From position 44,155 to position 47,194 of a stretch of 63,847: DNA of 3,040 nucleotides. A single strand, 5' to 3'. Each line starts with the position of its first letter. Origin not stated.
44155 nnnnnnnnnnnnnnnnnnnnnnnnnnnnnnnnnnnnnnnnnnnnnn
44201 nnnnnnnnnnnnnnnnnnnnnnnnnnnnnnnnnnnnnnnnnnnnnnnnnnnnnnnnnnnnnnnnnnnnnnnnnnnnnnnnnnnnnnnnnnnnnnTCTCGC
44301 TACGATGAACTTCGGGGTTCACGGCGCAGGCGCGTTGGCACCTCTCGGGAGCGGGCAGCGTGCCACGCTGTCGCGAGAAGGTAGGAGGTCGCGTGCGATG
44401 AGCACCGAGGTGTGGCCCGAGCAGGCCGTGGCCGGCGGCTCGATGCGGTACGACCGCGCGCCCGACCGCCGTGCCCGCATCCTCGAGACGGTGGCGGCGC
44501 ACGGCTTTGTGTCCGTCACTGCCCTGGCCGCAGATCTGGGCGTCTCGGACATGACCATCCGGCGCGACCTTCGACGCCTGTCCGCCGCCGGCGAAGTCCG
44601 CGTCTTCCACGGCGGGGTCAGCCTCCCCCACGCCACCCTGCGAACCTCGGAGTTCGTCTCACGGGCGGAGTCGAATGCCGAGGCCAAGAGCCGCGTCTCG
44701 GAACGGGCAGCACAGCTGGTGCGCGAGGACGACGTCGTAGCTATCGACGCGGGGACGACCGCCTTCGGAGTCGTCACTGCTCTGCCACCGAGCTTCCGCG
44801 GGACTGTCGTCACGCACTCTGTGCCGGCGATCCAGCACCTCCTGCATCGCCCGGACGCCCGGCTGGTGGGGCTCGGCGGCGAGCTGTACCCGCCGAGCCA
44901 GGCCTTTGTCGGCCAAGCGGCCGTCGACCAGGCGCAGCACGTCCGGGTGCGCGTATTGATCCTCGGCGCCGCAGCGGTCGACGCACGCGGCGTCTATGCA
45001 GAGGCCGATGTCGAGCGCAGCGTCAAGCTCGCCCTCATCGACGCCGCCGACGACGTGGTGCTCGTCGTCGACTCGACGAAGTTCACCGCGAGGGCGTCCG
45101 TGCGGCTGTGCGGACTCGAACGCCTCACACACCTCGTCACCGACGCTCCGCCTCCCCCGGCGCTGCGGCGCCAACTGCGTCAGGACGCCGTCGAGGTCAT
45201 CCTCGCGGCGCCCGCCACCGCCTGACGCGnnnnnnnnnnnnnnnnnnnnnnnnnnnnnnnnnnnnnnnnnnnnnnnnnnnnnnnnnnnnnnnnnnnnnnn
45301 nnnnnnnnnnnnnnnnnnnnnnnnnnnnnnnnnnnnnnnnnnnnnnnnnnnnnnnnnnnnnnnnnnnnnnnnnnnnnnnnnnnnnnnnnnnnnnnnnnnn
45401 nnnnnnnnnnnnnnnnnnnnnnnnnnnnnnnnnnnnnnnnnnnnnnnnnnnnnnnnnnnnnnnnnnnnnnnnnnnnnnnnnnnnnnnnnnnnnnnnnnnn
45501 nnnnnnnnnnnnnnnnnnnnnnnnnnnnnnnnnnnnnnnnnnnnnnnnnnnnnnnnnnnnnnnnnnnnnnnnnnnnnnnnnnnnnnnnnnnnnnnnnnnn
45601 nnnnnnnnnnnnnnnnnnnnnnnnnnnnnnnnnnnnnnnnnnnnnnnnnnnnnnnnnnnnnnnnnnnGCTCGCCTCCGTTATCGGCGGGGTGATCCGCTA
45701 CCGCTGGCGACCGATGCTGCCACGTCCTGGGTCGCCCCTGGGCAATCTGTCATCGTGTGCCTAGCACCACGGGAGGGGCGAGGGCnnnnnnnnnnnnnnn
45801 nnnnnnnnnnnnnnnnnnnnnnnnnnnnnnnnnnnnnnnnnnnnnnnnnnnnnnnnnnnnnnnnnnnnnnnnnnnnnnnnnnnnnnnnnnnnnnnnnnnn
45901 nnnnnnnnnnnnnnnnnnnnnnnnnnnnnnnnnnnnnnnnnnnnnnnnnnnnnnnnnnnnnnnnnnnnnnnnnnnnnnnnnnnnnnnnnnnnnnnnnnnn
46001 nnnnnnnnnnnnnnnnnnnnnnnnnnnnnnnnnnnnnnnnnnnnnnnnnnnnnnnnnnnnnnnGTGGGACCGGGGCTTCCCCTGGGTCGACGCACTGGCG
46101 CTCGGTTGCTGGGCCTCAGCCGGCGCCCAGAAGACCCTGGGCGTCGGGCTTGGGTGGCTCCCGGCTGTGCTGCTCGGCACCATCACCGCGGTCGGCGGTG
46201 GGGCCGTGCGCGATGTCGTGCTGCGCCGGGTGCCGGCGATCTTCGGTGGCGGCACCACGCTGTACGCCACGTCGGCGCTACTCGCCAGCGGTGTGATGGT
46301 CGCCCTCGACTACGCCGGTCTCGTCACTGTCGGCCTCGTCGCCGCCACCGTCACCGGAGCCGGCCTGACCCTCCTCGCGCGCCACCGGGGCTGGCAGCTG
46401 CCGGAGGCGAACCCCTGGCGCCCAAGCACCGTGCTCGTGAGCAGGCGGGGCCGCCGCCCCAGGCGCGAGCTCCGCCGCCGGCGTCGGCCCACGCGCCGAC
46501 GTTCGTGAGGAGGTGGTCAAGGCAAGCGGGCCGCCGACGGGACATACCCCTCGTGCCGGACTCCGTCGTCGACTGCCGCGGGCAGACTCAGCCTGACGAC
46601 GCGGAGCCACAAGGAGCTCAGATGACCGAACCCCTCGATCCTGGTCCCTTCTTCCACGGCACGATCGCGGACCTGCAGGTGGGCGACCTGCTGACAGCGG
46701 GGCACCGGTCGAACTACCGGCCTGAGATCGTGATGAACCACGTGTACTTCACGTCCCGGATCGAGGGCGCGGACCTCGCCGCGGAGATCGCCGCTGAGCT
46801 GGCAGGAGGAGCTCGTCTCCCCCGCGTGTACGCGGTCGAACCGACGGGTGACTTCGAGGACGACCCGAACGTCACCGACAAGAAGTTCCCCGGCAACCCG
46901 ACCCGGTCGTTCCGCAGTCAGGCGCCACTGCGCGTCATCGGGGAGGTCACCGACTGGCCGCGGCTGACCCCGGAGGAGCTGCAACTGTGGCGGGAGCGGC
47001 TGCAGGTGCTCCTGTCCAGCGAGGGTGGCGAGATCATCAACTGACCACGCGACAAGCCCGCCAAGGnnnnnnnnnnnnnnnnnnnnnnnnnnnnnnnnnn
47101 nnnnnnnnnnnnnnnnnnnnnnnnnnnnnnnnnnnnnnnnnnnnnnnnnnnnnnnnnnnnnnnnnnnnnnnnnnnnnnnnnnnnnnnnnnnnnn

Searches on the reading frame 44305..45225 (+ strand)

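Call 7: search_protein_families(library=ncbifam, proteins=[window:44305-45225:+], max_evalue=0.001)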
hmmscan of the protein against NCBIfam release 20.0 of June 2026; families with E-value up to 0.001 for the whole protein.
window:44305-45225:+ (306 aa): 12 families
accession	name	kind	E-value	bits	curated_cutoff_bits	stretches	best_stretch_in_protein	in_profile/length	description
NF041397.1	TranRegGlpR_Halo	equivalog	9.6e-45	153.2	300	1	54-299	5-250/253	HTH-type transcriptional regulator GlpR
NF040755.1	AgaR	equivalog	3.2e-35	121.5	260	1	52-301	4-256/256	transcriptional repressor AgaR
NF008154.0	PRK10906.1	equivalog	6.7e-35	120.6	331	1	54-298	5-249/252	DeoR/GlpR family transcriptional regulator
NF040890.1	trans_reg_YgbI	equivalog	1e-33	116.9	400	1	54-301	5-252/253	DNA-binding transcriptional repressor YgbI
NF007753.1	PRK10434.1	equivalog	2.9e-33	115.5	350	1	54-300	5-252/253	glucitol operon DNA-binding transcriptional repressor SrlR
NF007316.0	PRK09802.1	equivalog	5.4e-29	101.2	351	1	45-301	8-267/269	DeoR family transcriptional regulator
NF010034.0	PRK13509.1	equivalog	2.1e-26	92.8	244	1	55-300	6-250/251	HTH-type transcriptional regulator UlaR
NF007720.0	PRK10411.1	equivalog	7.8e-25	87.6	259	1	55-282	5-234/243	L-fucose operon activator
NF007961.0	PRK10681.1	equivalog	1.5e-24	86.8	244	1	64-299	17-251/252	DNA-binding transcriptional repressor DeoR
NF040887.2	trans_reg_YciT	exception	1.6e-21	77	450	1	55-298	4-243/246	DNA-binding transcriptional regulator YciT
TIGR01884.1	cas_HTH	subfamily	3.8e-05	23.2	60.2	1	55-96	143-184/202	CRISPR-associated CARF protein Csa3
NF033788.1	HTH_metalloreg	subfamily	0.00046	19.9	55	1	55-98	12-55/77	metalloregulator ArsR/SmtB family transcription factor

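Call 8: search_protein_families(library=pfam, proteins=[window:44305-45225:+], max_evalue=0.001)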
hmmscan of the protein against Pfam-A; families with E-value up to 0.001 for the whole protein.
window:44305-45225:+ (306 aa): 4 families
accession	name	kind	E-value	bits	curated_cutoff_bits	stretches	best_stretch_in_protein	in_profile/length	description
PF00455.28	DeoRC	-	5.2e-39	134.2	31.8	1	124-280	2-159/160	DeoR C terminal sensor domain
PF08220.18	HTH_DeoR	-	5.3e-16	58.6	21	1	55-109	1-55/57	DeoR-like helix-turn-helix domain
PF08279.18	HTH_11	-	3.5e-08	33.6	25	1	55-98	1-44/55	HTH domain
PF00392.27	GntR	-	1e-05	25.5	27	1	59-103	13-59/64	Bacterial regulatory proteins, gntR family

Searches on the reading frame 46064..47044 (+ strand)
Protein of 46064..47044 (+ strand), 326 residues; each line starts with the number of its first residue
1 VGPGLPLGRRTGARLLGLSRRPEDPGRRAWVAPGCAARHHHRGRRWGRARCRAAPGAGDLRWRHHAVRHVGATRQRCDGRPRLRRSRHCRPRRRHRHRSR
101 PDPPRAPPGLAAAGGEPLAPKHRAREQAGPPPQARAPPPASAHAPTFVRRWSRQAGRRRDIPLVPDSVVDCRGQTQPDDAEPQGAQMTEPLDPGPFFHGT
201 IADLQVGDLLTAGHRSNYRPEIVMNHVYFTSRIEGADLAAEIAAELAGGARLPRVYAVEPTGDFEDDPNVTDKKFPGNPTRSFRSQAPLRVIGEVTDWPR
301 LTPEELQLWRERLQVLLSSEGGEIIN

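Call 7: search_protein_families(library=ncbifam, proteins=[window:46064-47044:+], max_evalue=0.001)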
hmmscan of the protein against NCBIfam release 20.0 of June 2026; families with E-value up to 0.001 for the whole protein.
window:46064-47044:+ (326 aa): 3 families
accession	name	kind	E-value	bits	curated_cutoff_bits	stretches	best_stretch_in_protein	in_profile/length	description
NF033144.1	rifampin_ARR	equivalog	5.4e-40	136.2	130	1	194-325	3-129/131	NAD(+)--rifampin ADP-ribosyltransferase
NF000066.1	rifampin_ARR_Sa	exception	1.5e-35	121.9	250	1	195-326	11-137/137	NAD(+)--rifampin ADP-ribosyltransferase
NF000318.1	rifampin_ARR_Ms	exception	2.6e-35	121.4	250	1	192-316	13-133/143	NAD(+)--rifampin ADP-ribosyltransferase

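Call 8: search_protein_families(library=pfam, proteins=[window:46064-47044:+], max_evalue=0.001)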
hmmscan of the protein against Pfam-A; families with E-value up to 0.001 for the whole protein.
window:46064-47044:+ (326 aa): 1 family
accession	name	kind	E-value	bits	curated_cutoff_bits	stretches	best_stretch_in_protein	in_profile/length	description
PF12120.14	Arr-ms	-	1.4e-42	144.3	25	1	196-298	1-99/99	Rifampin ADP-ribosyl transferase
